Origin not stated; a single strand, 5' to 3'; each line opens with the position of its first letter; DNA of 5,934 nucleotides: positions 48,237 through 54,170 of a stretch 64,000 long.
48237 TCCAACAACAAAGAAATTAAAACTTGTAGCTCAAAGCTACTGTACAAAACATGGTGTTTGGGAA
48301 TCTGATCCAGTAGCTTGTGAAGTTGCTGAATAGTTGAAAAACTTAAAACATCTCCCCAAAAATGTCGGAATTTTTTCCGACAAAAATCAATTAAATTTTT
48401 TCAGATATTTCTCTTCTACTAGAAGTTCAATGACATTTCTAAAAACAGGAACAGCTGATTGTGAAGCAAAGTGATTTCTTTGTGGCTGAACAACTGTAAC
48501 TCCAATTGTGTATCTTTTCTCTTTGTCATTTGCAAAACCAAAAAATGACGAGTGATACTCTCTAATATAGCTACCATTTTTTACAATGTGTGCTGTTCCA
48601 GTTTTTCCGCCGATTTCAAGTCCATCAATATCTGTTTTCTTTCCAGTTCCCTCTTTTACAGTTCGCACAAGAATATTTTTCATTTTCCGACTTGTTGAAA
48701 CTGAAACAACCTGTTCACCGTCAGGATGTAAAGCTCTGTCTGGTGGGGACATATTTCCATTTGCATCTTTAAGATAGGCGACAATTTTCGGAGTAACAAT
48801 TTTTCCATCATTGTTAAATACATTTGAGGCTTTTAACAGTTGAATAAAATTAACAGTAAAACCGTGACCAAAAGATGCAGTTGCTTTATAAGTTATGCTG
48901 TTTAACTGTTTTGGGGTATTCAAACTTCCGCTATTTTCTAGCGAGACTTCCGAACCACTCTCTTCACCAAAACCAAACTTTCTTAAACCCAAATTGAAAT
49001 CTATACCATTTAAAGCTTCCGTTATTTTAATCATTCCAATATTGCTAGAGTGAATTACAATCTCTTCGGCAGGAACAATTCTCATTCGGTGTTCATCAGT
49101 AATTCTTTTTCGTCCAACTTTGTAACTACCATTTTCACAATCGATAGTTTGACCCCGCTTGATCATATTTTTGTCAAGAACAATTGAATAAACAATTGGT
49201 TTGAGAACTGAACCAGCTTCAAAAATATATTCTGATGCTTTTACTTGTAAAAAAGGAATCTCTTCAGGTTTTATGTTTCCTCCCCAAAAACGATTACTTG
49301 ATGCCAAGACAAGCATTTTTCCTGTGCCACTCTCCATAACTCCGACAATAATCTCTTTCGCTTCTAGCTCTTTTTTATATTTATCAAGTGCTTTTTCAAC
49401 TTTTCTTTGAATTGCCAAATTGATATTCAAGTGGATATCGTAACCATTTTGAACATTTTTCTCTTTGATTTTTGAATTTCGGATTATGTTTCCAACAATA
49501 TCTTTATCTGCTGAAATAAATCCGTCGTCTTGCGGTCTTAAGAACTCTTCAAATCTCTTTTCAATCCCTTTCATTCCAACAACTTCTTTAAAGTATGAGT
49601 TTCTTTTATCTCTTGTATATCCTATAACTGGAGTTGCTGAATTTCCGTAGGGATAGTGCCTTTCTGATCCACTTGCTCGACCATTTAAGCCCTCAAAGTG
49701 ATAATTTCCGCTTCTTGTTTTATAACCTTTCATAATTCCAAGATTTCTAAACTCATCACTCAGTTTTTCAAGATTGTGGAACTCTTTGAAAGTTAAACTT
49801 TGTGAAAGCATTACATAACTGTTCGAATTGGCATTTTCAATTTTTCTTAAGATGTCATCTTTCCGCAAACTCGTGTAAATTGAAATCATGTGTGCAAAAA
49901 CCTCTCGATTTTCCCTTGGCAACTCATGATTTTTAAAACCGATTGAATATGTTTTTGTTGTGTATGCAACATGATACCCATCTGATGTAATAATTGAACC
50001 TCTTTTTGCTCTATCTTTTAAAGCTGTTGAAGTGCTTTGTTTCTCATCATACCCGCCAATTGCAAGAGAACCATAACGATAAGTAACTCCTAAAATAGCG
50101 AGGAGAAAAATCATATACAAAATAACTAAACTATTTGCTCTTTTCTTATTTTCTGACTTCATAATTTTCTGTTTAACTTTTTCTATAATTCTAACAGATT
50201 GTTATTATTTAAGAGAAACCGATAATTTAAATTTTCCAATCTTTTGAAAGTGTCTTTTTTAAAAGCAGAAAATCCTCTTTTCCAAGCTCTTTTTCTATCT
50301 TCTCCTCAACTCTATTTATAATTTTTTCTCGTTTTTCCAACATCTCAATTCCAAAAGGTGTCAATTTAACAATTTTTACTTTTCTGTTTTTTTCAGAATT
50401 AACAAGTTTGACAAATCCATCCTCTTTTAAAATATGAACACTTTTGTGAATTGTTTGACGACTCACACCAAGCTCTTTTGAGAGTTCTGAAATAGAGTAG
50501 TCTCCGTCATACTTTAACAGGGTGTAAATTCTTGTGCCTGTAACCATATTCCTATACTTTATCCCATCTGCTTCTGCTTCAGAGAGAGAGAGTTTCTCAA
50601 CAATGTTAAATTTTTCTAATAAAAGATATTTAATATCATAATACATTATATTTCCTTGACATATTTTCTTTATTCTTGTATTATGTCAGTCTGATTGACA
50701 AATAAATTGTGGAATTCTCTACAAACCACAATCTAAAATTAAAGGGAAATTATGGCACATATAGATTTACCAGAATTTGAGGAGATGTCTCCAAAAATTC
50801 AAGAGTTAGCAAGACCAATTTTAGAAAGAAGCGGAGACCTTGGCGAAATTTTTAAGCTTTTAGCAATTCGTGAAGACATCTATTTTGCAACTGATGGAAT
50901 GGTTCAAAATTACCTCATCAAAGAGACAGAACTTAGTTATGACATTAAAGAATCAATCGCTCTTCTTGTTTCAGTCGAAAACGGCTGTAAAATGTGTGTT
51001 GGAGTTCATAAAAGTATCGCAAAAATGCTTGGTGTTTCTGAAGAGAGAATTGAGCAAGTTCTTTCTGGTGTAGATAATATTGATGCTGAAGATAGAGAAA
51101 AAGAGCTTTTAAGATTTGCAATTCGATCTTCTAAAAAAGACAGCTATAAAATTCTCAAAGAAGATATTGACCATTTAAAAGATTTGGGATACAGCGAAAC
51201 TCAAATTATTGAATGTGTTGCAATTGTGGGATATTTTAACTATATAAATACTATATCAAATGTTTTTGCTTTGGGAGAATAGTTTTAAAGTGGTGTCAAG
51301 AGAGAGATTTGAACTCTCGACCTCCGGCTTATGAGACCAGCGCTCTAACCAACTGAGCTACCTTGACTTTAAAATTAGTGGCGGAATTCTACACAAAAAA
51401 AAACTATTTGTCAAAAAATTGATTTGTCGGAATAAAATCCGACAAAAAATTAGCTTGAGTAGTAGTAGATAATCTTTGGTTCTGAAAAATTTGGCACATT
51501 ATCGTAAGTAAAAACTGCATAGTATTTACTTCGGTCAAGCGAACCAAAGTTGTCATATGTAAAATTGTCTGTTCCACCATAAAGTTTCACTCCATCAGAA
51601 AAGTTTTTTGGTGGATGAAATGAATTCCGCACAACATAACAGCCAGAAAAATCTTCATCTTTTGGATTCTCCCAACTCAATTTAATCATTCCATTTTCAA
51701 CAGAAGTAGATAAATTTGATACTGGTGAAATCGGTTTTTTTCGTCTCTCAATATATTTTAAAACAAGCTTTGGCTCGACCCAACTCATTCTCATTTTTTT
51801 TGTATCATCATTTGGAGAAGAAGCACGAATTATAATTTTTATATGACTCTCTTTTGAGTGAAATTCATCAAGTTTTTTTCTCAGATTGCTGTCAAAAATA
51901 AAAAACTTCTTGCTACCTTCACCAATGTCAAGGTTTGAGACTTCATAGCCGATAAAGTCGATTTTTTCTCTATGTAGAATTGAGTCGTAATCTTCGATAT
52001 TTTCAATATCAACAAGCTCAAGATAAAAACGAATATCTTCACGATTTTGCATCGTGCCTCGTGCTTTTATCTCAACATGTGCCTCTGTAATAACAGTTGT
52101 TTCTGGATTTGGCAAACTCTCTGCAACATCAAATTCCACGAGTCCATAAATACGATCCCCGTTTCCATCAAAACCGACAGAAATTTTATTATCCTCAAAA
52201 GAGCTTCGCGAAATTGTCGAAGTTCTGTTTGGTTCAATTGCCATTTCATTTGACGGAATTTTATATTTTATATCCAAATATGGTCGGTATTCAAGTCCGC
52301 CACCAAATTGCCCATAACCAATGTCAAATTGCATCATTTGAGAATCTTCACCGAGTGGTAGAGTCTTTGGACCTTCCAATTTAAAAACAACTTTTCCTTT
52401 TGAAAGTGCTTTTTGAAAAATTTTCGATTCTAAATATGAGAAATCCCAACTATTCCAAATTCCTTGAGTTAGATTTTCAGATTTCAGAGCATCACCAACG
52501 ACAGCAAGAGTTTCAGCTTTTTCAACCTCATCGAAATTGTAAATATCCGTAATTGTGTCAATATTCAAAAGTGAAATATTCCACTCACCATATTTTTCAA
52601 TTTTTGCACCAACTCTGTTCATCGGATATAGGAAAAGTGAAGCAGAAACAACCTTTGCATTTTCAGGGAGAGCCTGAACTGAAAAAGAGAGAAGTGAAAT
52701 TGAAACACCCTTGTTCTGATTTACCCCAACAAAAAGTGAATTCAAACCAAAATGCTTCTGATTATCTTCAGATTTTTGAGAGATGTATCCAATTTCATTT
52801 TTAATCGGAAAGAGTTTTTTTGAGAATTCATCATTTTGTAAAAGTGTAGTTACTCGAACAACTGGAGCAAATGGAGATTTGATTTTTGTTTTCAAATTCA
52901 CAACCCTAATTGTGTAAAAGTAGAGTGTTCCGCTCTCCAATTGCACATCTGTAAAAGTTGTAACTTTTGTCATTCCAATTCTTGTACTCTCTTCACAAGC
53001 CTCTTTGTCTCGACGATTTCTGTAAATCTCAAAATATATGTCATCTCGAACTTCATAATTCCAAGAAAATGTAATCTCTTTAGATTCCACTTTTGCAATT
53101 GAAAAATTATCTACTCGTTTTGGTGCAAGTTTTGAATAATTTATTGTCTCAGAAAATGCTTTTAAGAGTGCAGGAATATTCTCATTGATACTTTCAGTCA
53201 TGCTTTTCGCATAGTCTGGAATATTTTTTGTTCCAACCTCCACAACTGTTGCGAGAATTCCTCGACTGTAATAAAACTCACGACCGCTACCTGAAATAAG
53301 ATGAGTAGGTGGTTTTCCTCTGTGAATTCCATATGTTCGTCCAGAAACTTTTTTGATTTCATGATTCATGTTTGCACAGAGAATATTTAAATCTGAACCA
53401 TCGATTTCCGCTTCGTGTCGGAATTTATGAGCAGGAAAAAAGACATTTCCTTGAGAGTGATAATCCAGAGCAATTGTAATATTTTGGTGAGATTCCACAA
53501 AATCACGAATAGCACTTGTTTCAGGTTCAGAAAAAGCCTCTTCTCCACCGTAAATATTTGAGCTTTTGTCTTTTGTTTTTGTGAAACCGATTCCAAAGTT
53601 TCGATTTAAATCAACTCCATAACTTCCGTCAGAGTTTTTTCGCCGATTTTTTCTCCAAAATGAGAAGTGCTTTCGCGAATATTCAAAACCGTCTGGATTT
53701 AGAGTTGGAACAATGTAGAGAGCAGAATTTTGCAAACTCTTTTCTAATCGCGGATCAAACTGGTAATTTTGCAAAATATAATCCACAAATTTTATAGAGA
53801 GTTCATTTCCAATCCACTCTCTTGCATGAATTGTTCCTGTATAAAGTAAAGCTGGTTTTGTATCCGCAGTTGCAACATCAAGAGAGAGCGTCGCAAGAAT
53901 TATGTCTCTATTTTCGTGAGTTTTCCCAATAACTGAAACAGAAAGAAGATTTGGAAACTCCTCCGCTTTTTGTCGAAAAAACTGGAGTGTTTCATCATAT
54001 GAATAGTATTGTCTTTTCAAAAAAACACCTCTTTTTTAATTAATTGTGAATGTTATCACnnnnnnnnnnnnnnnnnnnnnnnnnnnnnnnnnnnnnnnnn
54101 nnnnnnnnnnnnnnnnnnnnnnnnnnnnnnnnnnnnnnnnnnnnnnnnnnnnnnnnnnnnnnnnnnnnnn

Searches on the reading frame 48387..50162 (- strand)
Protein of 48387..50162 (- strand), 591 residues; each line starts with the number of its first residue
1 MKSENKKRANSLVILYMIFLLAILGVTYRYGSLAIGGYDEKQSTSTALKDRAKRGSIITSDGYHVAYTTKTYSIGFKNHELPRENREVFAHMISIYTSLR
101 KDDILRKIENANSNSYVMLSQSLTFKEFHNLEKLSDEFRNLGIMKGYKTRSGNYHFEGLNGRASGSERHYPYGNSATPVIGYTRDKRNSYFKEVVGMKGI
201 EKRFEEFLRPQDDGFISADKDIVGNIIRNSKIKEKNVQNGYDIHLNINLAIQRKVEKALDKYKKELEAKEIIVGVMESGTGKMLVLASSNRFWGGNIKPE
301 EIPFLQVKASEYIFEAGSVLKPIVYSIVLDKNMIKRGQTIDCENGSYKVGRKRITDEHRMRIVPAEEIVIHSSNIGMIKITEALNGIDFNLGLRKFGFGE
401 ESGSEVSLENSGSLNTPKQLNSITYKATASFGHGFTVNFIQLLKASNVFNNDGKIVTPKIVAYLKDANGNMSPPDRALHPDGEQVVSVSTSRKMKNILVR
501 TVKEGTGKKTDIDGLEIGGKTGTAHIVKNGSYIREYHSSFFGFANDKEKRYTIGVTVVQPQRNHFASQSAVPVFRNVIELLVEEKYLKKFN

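Call 56: search_protein_families(library=pfam, proteins=[window:48387-50162:-], max_evalue=0.0001)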
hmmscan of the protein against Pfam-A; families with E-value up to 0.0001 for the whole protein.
window:48387-50162:- (591 aa): 2 families
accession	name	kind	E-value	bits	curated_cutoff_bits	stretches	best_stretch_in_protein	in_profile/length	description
PF00905.27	Transpeptidase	-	3.1e-54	184.7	22.1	1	273-579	3-299/299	Penicillin binding protein transpeptidase domain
PF03717.20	PBP_dimer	-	5.3e-16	60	24.4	1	51-230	3-179/180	Penicillin-binding Protein dimerisation domain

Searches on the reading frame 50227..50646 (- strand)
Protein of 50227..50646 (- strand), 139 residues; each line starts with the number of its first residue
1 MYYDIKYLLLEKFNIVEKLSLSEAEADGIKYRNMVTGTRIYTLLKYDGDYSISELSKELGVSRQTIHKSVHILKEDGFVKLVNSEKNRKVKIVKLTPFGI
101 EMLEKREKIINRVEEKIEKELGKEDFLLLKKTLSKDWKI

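Call 52: search_protein_families(library=pfam, proteins=[window:50227-50646:-], max_evalue=0.001)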
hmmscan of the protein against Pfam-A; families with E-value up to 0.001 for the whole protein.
window:50227-50646:- (139 aa): 15 families
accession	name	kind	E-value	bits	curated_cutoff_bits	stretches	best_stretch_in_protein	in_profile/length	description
PF08279.18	HTH_11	-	2.7e-10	40.4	25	1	40-87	5-51/55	HTH domain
PF13412.12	HTH_24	-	2.9e-07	30.4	21.9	1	39-80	7-48/48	Winged helix-turn-helix DNA-binding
PF12802.13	MarR_2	-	3e-06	27.8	27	1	50-88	21-59/61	MarR family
PF01978.25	TrmB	-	1.3e-05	25.4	25.6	1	39-92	12-64/68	Sugar-specific transcriptional regulator TrmB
PF13404.12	HTH_AsnC-type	-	2.2e-05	24.6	27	1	39-71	7-39/42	AsnC-type helix-turn-helix domain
PF12840.13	HTH_20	-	3.1e-05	24.3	27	1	39-82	8-51/51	Helix-turn-helix domain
PF13518.12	HTH_28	-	7.1e-05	23.3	25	1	45-88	8-51/52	Helix-turn-helix domain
PF01325.25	Fe_dep_repress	-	0.00011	22.8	26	1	40-81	13-54/60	Iron dependent repressor, N-terminal DNA binding domain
PF01022.26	HTH_5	-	0.00016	21.9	22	1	44-80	12-46/47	Bacterial regulatory protein, arsR family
PF13384.12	HTH_23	-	0.00025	21.2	24.6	1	39-80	7-48/50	Homeodomain-like domain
PF01047.28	MarR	-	0.00031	21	24.6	1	42-90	10-58/59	MarR family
PF13551.12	HTH_29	-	0.00044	20.7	28.1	1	42-85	4-48/64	Winged helix-turn helix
PF25213.1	HVO_A0261_N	-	0.00044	20.5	35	1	51-115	26-83/86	HVO_A0261 N-terminal domain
PF04297.20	UPF0122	-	0.00072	20.2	22.7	0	40-72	24-56/101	Putative helix-turn-helix protein, YlxM / p13 like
PF00392.27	GntR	-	0.00089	19.3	27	0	52-81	27-56/64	Bacterial regulatory proteins, gntR family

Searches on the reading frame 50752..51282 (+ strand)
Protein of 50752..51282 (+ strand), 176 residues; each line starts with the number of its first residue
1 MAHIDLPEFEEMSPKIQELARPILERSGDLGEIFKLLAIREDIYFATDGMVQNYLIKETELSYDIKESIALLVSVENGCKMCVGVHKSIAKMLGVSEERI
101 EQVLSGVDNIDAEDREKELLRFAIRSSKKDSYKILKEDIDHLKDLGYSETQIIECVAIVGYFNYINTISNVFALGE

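Call 52: search_protein_families(library=pfam, proteins=[window:50752-51282:+], max_evalue=0.001)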
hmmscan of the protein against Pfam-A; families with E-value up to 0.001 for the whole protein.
window:50752-51282:+ (176 aa): 1 family
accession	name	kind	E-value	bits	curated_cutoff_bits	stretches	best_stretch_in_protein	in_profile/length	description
PF02627.25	CMD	-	1.4e-10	41.5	23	1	53-123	12-82/84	Carboxymuconolactone decarboxylase family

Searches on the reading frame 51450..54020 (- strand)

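Call 3: search_protein_families(library=pfam, proteins=[window:51450-54020:-], max_evalue=0.1)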
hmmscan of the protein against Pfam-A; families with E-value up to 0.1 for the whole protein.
window:51450-54020:- (856 aa): 3 families
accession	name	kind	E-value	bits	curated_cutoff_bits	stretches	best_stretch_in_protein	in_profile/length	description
PF00246.29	Peptidase_M14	-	1.4e-55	189.3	21.6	1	12-265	2-264/286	Zinc carboxypeptidase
PF00041.27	fn3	-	0.0037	17.9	25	0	304-377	4-72/84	Fibronectin type III domain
PF16303.10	DUF4945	-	0.056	14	28.4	0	757-787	7-39/115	Domain of unknown function (DUF4945)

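Call 4: search_protein_families(library=ncbifam, proteins=[window:51450-54020:-], max_evalue=0.1)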
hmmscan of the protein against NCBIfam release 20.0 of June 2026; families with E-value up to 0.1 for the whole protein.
window:51450-54020:- (856 aa): 2 families
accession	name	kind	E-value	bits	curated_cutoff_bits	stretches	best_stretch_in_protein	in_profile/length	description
NF033679.1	DNRLRE_dom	domain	1.5e-07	31.7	34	1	417-472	7-63/164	DNRLRE domain-containing protein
NF041611.1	exoglucan_CbhB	equivalog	0.0012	16.9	1950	1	300-392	706-790/997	exoglucanase CbhB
